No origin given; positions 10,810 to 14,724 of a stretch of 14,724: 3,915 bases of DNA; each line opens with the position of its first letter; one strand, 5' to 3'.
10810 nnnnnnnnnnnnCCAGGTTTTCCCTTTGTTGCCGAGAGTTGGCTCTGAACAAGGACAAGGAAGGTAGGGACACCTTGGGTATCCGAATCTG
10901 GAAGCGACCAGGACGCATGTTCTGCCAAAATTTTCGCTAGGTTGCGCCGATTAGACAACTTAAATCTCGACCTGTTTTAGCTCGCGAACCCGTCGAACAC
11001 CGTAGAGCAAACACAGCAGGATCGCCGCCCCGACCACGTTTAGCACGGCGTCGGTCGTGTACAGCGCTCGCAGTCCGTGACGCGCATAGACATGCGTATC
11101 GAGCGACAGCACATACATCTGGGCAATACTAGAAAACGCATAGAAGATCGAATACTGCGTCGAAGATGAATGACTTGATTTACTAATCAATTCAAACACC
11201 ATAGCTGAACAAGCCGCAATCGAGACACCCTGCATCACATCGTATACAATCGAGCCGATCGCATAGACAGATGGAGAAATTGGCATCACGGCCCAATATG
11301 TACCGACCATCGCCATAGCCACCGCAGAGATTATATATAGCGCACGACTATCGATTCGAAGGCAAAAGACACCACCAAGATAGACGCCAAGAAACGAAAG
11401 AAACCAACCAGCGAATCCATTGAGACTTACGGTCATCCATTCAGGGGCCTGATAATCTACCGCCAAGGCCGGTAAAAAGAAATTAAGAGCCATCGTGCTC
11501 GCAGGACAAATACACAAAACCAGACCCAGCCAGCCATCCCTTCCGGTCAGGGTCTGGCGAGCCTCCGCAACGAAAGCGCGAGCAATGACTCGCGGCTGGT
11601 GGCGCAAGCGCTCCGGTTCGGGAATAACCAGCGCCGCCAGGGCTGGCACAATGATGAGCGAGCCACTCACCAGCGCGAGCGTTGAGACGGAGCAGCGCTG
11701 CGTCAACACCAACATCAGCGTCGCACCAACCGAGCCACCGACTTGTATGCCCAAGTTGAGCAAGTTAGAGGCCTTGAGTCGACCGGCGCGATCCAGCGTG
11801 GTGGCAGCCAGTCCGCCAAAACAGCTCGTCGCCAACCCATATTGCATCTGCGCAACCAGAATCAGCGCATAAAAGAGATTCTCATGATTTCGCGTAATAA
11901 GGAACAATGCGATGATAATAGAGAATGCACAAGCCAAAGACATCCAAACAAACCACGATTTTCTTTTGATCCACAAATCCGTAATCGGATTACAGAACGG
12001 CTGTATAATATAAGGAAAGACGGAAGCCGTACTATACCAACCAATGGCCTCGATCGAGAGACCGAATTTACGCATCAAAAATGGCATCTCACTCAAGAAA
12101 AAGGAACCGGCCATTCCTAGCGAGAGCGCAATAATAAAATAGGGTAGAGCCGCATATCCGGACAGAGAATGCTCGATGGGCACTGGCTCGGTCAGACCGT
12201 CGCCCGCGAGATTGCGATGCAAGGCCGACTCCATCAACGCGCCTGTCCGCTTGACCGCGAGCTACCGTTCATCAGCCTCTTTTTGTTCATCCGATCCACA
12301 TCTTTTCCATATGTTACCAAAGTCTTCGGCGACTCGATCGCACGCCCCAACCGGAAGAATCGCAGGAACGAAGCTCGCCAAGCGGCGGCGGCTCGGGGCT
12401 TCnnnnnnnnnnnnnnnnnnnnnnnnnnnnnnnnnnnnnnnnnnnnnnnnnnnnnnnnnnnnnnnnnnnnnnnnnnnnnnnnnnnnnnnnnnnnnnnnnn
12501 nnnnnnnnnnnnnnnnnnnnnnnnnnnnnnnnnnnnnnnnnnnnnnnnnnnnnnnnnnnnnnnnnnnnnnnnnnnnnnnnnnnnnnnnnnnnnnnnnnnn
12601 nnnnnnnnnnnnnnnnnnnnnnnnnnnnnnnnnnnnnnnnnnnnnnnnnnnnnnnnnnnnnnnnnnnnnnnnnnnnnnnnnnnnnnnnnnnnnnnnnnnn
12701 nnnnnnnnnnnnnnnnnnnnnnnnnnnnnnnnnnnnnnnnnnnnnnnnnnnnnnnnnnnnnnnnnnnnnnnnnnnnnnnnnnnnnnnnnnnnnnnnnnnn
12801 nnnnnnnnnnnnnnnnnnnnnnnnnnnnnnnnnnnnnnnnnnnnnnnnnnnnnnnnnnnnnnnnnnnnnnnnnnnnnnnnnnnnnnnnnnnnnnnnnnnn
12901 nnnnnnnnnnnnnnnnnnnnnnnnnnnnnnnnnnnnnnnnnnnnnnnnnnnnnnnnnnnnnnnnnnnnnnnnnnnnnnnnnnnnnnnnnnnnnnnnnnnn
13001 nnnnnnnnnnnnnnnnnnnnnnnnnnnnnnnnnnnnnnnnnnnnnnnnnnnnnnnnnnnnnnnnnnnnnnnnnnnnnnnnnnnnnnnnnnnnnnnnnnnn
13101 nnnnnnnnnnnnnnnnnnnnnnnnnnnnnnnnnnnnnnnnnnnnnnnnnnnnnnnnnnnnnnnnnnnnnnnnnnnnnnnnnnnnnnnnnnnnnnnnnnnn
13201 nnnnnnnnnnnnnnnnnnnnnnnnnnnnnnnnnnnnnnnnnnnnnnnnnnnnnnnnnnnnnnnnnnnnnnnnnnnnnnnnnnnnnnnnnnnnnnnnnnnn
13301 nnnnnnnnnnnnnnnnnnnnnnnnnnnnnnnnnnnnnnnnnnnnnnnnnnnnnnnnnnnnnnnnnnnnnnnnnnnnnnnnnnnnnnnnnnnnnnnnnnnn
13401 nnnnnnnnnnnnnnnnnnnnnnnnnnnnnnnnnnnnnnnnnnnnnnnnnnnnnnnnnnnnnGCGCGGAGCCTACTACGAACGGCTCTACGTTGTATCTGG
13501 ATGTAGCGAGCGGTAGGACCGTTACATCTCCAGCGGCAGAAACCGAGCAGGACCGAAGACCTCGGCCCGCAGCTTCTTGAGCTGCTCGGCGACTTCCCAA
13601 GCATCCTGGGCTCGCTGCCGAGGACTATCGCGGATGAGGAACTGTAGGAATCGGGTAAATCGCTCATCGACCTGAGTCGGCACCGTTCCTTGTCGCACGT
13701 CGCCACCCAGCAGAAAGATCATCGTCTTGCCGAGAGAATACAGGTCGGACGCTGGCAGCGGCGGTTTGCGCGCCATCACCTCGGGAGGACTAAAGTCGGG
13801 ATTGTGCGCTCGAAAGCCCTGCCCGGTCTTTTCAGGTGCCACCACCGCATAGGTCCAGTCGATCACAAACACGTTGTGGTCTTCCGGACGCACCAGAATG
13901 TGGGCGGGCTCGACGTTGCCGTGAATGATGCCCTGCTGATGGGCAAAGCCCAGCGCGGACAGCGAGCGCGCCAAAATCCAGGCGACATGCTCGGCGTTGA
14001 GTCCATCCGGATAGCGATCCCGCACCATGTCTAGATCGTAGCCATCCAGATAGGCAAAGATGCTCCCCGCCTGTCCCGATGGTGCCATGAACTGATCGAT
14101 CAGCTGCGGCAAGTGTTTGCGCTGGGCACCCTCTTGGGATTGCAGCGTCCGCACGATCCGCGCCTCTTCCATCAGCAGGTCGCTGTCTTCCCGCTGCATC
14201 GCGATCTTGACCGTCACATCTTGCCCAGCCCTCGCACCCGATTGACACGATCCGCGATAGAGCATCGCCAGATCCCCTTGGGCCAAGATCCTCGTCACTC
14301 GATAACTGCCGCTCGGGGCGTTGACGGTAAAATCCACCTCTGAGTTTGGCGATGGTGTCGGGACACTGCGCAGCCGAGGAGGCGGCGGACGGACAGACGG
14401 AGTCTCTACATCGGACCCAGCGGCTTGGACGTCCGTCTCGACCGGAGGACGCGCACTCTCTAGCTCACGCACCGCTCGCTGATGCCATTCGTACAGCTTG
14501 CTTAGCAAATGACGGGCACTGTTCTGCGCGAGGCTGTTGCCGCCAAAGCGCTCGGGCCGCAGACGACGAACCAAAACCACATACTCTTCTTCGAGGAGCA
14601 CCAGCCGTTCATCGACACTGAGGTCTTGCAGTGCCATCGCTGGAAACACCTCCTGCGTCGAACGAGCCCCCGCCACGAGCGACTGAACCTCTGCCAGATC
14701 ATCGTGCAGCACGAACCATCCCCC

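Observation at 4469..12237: Candidate undescribed biosynthetic cassette: MFS exporter, two A-T-GNAT-like enzymes, two SET-domain methyltransferases and a small ORF, next to an integrase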

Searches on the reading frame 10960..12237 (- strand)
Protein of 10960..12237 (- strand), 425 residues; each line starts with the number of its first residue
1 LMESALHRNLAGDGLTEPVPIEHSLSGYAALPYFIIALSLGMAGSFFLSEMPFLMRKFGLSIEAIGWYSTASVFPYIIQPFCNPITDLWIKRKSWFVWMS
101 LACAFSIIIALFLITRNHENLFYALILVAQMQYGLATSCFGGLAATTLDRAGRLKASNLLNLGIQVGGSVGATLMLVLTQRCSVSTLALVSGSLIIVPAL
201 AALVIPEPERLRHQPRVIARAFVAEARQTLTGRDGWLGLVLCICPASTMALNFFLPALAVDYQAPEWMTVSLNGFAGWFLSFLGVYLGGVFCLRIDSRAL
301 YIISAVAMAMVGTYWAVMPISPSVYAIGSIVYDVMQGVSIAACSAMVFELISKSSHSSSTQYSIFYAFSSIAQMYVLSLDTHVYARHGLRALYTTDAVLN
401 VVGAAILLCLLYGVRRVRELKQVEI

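Call 4: search_protein_families(library=pfam, proteins=[window:10960-12237:-], max_evalue=0.01)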
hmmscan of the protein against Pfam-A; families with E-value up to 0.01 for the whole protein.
window:10960-12237:- (425 aa): 1 family
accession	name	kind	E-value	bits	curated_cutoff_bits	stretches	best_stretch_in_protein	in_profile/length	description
PF07690.21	MFS_1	-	4.4e-26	92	33.4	2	34-373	2-343/347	Major Facilitator Superfamily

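Call 5: search_protein_families(library=ncbifam, proteins=[window:10960-12237:-], max_evalue=0.01)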
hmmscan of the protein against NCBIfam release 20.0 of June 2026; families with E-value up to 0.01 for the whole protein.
window:10960-12237:- (425 aa): 2 families
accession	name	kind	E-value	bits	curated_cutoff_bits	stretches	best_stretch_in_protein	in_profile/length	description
NF008238.0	PRK11010.1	equivalog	1.6e-12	47.1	756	1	60-409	44-401/492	muropeptide MFS transporter AmpG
NF008867.0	PRK11902.1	equivalog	3.4e-11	42.7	656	1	59-413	44-406/419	muropeptide transporter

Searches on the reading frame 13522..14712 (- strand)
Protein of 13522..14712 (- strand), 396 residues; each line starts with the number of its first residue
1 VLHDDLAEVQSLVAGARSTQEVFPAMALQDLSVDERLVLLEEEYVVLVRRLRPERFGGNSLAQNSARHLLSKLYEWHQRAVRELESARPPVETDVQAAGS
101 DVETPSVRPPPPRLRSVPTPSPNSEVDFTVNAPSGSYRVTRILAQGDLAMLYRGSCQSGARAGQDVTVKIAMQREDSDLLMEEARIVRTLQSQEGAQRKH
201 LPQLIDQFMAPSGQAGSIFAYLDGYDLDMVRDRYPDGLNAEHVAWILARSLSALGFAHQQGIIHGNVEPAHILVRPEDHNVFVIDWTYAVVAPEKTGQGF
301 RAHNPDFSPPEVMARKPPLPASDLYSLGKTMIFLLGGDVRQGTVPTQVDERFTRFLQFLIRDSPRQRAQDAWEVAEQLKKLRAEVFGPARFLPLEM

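Call 4: search_protein_families(library=pfam, proteins=[window:13522-14712:-], max_evalue=0.01)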
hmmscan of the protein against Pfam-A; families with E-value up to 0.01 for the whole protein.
window:13522-14712:- (396 aa): 3 families
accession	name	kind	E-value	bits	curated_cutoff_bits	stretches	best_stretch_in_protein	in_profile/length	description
PF00069.31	Pkinase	-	5.6e-11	42.8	31.7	1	160-338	21-194/263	Protein kinase domain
PF07714.23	PK_Tyr_Ser-Thr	-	9e-07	28.9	23.1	1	139-332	3-195/258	Protein tyrosine and serine/threonine kinase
PF01636.29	APH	-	0.0028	17.9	23.2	1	225-293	134-201/239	Phosphotransferase enzyme family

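Call 5: search_protein_families(library=ncbifam, proteins=[window:13522-14712:-], max_evalue=0.01)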
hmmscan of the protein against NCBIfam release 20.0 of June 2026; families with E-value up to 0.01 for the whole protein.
window:13522-14712:- (396 aa): 8 families
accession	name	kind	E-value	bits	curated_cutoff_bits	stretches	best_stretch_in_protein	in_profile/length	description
NF047741.1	antiphage_MADS6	equivalog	2.4e-19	69.3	460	2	245-382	303-461/612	methylation-associated defense system protein kinase MAD6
NF038150.1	lanthi_synth_IV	equivalog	2e-13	49.6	650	1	130-355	184-414/851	class IV lanthionine synthetase LanL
TIGR03903.1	TOMM_kin_cyc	equivalog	1.4e-11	43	705.75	1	164-346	4-195/1267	TOMM system kinase/cyclase fusion protein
NF033483.0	PknB_PASTA_kin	equivalog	1e-08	34.7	450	1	135-338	7-205/563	Stk1 family PASTA domain-containing Ser/Thr kinase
NF052427.1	StpK7MSMEG_1200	equivalog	6.2e-07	28.3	900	1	133-328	5-196/601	serine/threonine protein kinase StpK7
NF038151.1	lanthi_synth_III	equivalog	2.1e-05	23.1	575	1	244-335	339-423/833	class III lanthionine synthetase LanKC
NF033442.0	BREX_PglW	equivalog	4.2e-05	21.4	990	1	227-335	298-422/1391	BREX system serine/threonine kinase PglW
NF053615.1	SerThrKinAfsKStmc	equivalog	0.0094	14.6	1300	0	238-338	109-210/809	protein serine/threonine kinase AfsK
